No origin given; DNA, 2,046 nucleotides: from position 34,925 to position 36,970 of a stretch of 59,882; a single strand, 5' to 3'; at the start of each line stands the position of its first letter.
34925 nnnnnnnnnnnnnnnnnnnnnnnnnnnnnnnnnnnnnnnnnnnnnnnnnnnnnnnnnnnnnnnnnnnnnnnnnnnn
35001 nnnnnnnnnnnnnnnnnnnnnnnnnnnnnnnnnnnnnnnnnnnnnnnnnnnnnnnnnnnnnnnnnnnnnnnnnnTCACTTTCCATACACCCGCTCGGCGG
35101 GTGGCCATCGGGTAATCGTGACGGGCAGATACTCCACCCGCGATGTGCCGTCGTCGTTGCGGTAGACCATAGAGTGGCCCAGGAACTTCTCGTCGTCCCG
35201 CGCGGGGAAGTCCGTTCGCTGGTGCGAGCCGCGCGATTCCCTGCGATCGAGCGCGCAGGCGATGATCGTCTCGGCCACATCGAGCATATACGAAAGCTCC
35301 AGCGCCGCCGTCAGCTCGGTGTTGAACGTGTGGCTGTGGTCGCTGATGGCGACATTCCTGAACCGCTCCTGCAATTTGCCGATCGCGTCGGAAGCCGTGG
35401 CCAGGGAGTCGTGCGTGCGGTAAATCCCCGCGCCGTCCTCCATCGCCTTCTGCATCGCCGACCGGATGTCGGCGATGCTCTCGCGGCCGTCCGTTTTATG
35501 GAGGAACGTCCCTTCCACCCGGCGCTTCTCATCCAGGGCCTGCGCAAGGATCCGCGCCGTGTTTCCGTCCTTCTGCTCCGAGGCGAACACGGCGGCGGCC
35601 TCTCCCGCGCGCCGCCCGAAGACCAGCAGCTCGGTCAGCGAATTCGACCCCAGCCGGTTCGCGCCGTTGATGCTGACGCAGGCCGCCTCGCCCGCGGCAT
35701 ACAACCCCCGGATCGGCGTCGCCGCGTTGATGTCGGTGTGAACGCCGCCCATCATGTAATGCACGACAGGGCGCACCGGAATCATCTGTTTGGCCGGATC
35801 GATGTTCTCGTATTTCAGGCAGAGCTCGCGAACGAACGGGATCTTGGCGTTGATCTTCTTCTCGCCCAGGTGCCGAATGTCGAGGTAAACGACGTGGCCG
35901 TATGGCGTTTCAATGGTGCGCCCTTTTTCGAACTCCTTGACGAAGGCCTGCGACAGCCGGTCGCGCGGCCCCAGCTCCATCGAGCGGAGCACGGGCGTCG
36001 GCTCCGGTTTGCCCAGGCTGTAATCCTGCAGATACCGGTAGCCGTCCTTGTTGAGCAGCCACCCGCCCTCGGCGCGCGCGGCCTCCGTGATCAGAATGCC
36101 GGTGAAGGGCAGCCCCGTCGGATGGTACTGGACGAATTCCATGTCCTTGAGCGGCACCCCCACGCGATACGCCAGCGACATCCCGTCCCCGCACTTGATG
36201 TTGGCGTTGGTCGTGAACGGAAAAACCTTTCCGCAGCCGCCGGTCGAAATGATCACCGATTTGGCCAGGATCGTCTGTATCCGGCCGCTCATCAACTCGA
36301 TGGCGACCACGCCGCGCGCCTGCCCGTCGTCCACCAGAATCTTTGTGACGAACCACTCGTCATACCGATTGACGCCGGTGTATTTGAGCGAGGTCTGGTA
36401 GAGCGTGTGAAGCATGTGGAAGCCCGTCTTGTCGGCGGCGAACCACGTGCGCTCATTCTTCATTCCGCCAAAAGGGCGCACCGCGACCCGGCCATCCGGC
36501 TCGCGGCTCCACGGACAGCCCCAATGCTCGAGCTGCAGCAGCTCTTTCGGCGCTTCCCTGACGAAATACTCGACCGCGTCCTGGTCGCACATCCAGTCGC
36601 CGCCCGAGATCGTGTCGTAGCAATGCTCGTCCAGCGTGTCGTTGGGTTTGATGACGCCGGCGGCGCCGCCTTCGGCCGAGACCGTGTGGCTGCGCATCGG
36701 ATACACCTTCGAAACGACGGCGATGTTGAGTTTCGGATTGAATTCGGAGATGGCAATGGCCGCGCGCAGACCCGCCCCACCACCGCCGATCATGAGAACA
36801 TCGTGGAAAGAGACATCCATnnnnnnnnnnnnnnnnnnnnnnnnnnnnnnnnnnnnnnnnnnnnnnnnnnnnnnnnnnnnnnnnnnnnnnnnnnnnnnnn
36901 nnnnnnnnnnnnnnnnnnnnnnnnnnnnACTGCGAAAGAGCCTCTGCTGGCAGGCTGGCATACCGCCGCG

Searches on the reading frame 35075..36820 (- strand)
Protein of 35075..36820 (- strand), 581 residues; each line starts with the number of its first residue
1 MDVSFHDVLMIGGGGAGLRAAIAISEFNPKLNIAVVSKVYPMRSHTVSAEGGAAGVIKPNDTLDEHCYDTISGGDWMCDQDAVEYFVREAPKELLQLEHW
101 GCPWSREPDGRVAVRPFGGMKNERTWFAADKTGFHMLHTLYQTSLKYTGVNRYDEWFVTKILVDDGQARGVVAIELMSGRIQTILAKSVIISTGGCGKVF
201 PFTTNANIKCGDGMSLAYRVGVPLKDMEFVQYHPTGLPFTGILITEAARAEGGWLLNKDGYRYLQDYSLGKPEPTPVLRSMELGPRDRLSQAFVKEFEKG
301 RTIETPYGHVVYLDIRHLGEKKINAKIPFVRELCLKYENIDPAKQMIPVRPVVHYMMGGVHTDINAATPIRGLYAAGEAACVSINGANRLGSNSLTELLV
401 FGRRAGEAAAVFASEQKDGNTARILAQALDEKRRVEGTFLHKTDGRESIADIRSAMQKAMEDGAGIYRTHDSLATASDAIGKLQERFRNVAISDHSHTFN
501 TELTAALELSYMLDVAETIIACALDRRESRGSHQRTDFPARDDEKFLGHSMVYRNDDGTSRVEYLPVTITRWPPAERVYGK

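Call 67: search_protein_families(library=pfam, proteins=[window:35075-36820:-], max_evalue=0.0001)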
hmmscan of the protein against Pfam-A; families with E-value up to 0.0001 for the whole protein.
window:35075-36820:- (581 aa): 2 families
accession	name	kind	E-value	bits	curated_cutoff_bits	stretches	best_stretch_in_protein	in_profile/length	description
PF00890.30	FAD_binding_2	-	1.6e-109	367.3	20.4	1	7-395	1-414/414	FAD binding domain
PF02910.25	Succ_DH_flav_C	-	1.4e-41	142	20.8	1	453-579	1-130/130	Fumarate reductase flavoprotein C-term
